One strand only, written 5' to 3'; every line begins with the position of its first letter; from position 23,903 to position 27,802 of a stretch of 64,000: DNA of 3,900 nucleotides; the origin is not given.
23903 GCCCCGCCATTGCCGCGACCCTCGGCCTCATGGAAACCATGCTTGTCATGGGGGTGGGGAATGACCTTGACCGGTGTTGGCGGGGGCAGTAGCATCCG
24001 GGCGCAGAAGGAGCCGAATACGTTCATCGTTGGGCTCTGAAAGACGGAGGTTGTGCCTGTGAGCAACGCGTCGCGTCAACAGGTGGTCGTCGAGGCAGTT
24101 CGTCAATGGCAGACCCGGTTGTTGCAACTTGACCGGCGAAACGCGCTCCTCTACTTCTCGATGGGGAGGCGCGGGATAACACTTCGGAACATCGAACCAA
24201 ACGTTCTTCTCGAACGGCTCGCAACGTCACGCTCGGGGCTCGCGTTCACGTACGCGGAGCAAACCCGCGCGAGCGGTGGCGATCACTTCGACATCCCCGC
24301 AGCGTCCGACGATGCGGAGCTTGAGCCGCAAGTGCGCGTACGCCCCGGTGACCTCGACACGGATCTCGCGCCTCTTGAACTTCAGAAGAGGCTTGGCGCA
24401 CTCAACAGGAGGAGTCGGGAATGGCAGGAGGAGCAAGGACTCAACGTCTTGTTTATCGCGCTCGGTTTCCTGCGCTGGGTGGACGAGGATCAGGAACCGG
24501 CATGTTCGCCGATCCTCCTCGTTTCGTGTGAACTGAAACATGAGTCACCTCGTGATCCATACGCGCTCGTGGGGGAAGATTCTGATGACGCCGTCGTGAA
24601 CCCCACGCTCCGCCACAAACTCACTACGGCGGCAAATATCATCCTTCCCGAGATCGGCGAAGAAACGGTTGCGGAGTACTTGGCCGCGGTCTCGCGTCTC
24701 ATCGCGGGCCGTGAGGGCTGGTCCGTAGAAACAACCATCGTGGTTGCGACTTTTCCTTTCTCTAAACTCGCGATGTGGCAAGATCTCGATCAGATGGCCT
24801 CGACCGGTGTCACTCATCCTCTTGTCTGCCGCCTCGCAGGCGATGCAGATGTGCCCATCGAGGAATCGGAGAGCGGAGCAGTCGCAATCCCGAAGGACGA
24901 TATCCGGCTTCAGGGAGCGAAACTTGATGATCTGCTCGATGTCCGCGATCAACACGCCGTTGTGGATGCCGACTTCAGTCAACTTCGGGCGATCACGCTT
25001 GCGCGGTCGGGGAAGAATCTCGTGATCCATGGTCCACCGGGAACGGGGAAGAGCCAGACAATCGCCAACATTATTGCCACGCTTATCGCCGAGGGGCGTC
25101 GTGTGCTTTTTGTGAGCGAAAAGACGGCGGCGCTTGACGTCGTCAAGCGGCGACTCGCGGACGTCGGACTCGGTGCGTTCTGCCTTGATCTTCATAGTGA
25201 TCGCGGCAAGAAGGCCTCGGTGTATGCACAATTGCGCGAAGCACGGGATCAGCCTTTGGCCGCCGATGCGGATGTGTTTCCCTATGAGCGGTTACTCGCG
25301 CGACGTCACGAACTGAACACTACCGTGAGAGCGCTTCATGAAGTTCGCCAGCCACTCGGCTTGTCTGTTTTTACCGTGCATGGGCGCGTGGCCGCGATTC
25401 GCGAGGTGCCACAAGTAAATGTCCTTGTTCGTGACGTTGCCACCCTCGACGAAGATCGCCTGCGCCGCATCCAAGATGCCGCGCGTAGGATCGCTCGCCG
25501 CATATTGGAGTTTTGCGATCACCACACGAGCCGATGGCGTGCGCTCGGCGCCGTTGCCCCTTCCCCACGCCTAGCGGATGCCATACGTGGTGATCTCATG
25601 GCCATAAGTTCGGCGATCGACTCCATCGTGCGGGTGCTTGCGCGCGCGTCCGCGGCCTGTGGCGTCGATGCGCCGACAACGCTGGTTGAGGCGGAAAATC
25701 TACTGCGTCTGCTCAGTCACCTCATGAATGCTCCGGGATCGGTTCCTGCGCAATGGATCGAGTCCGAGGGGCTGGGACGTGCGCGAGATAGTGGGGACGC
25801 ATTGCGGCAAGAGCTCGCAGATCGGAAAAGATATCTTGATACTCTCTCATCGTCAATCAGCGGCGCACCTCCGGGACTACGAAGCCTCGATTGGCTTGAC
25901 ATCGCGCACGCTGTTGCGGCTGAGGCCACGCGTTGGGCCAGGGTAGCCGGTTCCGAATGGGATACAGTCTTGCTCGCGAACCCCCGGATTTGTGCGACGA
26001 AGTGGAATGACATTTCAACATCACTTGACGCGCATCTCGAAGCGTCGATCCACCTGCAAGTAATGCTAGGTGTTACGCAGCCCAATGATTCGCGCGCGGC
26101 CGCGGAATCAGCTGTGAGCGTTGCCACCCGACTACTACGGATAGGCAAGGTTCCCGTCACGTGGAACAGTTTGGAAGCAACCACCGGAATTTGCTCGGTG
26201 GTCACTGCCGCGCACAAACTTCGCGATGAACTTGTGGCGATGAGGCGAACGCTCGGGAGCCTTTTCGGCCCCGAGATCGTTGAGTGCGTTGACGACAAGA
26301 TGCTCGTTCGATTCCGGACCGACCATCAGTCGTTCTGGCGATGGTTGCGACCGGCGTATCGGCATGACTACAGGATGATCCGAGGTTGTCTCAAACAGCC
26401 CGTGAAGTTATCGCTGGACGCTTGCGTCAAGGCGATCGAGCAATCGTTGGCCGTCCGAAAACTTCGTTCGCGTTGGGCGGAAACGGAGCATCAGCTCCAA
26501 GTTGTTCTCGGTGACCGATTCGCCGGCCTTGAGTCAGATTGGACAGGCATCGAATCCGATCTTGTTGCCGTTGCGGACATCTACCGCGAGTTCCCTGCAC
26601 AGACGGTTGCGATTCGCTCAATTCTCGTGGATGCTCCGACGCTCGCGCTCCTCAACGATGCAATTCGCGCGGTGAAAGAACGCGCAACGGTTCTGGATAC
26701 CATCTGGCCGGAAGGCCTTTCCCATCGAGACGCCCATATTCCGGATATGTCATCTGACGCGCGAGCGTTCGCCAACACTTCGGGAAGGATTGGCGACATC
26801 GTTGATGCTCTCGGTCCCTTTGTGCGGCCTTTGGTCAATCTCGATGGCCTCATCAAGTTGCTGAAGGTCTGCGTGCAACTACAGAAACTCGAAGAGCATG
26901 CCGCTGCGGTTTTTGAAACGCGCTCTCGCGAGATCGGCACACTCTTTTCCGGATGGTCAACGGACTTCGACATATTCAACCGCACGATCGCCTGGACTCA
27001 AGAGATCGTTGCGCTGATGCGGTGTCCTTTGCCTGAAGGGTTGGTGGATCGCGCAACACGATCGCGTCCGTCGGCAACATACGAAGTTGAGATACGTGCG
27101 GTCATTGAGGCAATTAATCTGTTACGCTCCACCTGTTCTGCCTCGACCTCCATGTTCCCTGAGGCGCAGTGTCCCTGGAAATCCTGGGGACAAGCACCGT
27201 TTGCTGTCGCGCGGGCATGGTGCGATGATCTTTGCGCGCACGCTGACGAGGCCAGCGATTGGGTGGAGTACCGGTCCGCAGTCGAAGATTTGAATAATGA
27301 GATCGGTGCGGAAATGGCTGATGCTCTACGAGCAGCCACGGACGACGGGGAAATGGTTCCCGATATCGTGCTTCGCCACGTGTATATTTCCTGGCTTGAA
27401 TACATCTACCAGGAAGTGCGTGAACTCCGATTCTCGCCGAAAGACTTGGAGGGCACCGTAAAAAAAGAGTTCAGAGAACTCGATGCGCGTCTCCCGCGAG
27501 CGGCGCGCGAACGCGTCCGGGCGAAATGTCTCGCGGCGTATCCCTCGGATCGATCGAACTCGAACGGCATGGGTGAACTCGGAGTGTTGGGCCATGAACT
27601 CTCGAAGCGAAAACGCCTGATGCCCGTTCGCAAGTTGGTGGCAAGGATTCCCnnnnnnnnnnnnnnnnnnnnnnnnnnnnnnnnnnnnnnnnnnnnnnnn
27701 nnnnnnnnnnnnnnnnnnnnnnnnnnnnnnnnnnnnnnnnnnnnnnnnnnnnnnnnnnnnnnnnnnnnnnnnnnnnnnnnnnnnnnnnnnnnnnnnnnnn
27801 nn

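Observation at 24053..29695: Low-GC 1880-aa DUF4011 / Upf1-like helicase / Vsr-like nuclease / DUF3320 protein: a single-gene Hhe-like defence candidate inside a toxin island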

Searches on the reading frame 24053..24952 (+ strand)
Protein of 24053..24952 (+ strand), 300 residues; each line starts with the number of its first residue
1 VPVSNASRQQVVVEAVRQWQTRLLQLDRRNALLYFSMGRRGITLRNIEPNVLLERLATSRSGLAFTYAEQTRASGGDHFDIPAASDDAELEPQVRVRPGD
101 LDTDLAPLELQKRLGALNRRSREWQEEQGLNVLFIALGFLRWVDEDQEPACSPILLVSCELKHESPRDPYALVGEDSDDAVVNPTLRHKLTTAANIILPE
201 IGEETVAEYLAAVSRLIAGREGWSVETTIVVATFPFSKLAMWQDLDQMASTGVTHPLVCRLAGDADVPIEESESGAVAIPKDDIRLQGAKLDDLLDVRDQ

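Call 109: search_solved_structures(query=window:24053-24952:+, max_evalue=1)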
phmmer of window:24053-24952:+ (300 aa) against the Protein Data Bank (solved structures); distinct sequences matched with E-value up to 1: 1.
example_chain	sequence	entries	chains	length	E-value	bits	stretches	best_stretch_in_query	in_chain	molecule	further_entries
9l94_Y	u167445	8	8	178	0.04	16.6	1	205-299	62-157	Large ribosomal subunit protein uL6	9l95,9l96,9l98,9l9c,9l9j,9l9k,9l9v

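Call 110: search_protein_representatives(protein=window:24053-24952:+)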
Query: 300 residues. Proteins with E-value up to 0.001 (for the whole library): 5654; up to 1e-10: 2777; up to 1e-30: 97. The best 150 are listed.
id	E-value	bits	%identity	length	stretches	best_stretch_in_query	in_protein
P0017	1.8e-144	496.9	75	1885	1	5-300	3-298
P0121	2.1e-117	408.1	62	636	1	4-300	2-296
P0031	4.8e-107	374.1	60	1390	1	6-300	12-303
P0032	5.5e-82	291.8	51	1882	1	9-300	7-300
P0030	1.2e-76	274.3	51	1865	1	13-300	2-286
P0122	6.4e-75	268.7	51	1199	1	6-300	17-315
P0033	4.6e-72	259.3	49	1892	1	15-300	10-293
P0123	3.9e-69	249.7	49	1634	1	14-300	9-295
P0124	4.1e-69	249.6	51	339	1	14-267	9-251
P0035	7.1e-69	248.8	47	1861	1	14-300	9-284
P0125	2.3e-67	243.8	45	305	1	5-298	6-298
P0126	3.0e-66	240.2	46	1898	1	15-299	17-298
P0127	3.5e-66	240.0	69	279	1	112-271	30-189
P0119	4.7e-66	239.5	49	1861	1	11-300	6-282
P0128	3.5e-64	233.4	48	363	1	5-300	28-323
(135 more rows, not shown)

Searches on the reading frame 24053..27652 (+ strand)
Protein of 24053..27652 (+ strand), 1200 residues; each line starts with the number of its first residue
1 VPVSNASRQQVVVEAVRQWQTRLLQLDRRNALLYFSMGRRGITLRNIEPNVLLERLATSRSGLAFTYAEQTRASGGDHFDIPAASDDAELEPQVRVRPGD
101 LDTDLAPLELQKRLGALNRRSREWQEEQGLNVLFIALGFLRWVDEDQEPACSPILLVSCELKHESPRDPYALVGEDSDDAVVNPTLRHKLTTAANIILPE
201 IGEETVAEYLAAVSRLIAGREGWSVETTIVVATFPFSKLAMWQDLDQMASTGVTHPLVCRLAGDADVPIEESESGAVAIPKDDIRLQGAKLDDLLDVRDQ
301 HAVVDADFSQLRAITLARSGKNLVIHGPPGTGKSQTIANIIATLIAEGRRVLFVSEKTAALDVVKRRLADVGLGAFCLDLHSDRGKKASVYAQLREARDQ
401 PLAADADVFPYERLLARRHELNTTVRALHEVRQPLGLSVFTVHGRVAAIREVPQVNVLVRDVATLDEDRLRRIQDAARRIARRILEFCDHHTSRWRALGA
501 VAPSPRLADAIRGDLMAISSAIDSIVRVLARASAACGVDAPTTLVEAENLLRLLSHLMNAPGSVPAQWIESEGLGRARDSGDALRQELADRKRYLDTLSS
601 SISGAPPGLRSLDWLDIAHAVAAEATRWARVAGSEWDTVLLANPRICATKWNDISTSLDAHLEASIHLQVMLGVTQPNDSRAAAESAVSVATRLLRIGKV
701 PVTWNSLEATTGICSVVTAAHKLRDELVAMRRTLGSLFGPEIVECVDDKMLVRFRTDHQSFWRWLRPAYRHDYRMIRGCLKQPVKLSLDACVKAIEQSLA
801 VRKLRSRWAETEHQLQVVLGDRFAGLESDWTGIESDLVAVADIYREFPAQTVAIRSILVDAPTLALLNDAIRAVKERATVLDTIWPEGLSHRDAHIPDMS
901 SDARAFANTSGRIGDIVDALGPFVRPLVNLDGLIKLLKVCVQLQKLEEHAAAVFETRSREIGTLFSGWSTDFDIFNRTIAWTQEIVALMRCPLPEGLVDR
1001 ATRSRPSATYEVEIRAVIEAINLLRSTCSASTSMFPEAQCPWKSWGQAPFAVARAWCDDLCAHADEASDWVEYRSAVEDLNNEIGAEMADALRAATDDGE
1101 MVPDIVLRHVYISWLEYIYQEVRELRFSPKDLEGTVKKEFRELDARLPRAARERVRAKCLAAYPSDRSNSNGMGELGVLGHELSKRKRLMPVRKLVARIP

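Call 52: predict_structure(alignment_id=A2)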
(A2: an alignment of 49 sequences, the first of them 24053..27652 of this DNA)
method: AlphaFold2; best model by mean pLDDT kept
length: 1200 residues; sequences in the alignment: 49
mean_pLDDT: 84.1   pTM: 0.40
mean pLDDT of the five models: 84.1, 82.8, 80.3, 79.9, 79.8
residues with pLDDT >= 90: 427; 70-90: 628; 50-70: 111; < 50: 34
segments of 3 or more residues with pLDDT < 50: 1-3, 74-91, 271-276, 1166-1172
pLDDT, mean of each block of 10 residues (from residue 1): 64 79 66 84 90 88 88 49 42 77 90 89 75 90 88 91 86 79 86 84 87 90 92 72 73 73 67 50 65 68 65 69 64 81 81 72 84 79 74 84 73 87 88 91 91 90 92 95 93 90 88 93 93 89 90 88 83 83 86 86 81 89 87 87 90 92 93 89 91 92 89 90 91 90 92 91 88 92 88 93 91 90 89 91 90 91 91 93 85 87 91 89 83 89 86 86 86 85 82 81 82 91 92 89 88 92 92 93 91 92 94 93 80 82 85 82 56 70 84 77
secondary structure, 60 per line:
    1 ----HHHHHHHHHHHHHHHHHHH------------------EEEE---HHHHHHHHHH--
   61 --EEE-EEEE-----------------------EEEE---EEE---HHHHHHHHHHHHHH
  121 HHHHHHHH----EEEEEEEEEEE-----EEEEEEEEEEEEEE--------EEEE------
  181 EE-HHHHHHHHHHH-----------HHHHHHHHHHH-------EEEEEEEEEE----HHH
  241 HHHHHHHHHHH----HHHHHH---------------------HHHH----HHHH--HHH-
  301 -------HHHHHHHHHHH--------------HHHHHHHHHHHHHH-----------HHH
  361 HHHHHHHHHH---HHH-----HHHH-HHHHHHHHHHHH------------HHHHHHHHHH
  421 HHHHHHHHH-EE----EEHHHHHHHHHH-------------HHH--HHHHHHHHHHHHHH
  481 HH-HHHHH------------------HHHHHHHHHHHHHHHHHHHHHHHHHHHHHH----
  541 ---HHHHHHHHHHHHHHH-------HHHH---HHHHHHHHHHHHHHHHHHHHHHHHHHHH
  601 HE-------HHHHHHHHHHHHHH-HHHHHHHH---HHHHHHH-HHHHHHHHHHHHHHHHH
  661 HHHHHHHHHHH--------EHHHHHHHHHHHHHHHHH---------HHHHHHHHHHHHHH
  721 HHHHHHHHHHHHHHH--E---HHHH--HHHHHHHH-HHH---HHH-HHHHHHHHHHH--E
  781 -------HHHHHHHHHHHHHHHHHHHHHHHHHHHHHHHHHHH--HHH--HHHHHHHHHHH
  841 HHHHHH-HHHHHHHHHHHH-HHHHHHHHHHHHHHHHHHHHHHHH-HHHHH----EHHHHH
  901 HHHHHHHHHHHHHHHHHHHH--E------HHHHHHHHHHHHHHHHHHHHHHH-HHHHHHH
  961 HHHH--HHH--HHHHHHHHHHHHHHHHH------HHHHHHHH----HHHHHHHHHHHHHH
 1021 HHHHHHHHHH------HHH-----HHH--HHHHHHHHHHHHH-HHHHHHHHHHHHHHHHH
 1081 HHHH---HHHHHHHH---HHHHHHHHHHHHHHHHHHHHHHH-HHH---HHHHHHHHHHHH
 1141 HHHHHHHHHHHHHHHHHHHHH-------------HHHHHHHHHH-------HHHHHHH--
elements in order (helices of 4 or more, strands of 3 or more residues): H5-23 E42-45 H49-58 E63-65 E67-70 E94-97 E101-103 H107-128 E133-143 E149-162 E171-174 H184-194 H206-216 E224-233 H238-251 H256-261 H283-286 H291-294 H308-318 H333-346 H358-370 H382-385 H387-398 H411-429 H439-448 H467-482 H484-488 H507-536 H544-558 H566-569 H573-601 H610-623 H625-632 H636-642 H644-671 H681-697 H707-735 H742-745 H748-755 H767-777 H788-822 H830-846 H848-859 H861-884 H886-890 H896-920 H930-952 H954-964 H972-988 H995-1002 H1007-1030 H1050-1062 H1064-1084 H1088-1095 H1099-1121 H1129-1161 H1175-1184 H1192-1198

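Call 61: fold_search(model_id=the predicted structure, library=pdb)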
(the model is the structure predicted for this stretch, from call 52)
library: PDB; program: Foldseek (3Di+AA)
matches with E <= 10: 517; with E <= 0.001: 2
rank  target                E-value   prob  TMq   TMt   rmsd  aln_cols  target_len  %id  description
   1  7nyx_A                7.1e-05  0.60  0.08  0.07  60.9      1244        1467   12  Cryo-EM structure of the MukBEF-MatP-DNA monomer (closed conformation) (released 2021-07-07)
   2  9gm7_A                7.1e-04  0.23  0.06  0.05  56.2      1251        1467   13  MukBEF in a nucleotide-bound state with open neck gate (monomer) (released 2025-03-26)
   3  8w20_A                1.7e-03  0.25  0.06  0.08  49.6       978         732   13  Umb1 umbrella toxin particle (released 2024-04-17)
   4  9qe0_A                9.5e-03  0.09  0.05  0.04  65.5      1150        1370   10  Neobacillus vireti Wadjet-II JetABC dimer (released 2025-06-25)
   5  6yvu_A                1.6e-02  0.14  0.06  0.06  70.5      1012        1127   10  Condensin complex from S.cerevisiae ATP-free apo non-engaged state (released 2020-07-15)
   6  9gm6_B                1.6e-02  0.09  0.05  0.06  40.3      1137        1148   12  MukBEF in a nucleotide-bound state with open neck gate (heads core) (released 2025-03-26)
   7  9qe0_B                1.9e-02  0.41  0.11  0.10  36.8       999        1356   11  Neobacillus vireti Wadjet-II JetABC dimer (released 2025-06-25)
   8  9y6s_9Q               3.2e-02  0.23  0.08  0.03  64.1       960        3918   12  96-nm repeat of the Leishmania tarentolae doublet microtubule (released 2025-12-17)
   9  9y6s_6k               4.5e-02  0.09  0.06  0.03  67.4      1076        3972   10  96-nm repeat of the Leishmania tarentolae doublet microtubule (released 2025-12-17)
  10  6h2x                  5.3e-02  0.30  0.07  0.15  34.8       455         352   12  MukB coiled-coil elbow from E. coli (released 2019-03-06)
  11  8a6l_B                5.5e-02  0.08  0.04  0.08  46.8       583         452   12  Human 4F2hc-LAT2 heterodimeric amino acid transporter in complex with anticalin D11vs (released 2022-11-09)
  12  9e5c_6e               5.5e-02  0.07  0.05  0.02  72.5       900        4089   12  Cryo-EM structure of 96 nm repeat of microtubule doublet from T. brucei flagellum (released 2025-03-12)
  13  7nyw_B                7.1e-02  0.10  0.06  0.07  36.2       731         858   13  Cryo-EM structure of the MukBEF-MatP-DNA head module (released 2021-07-07)
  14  9y6s_6o               7.7e-02  0.10  0.06  0.03  68.1       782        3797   12  96-nm repeat of the Leishmania tarentolae doublet microtubule (released 2025-12-17)
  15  7qcd_A                7.7e-02  0.09  0.06  0.07  107.9       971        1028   10  CryoEM structure of the Smc5/6-holocomplex (composite structure) (released 2022-09-21)
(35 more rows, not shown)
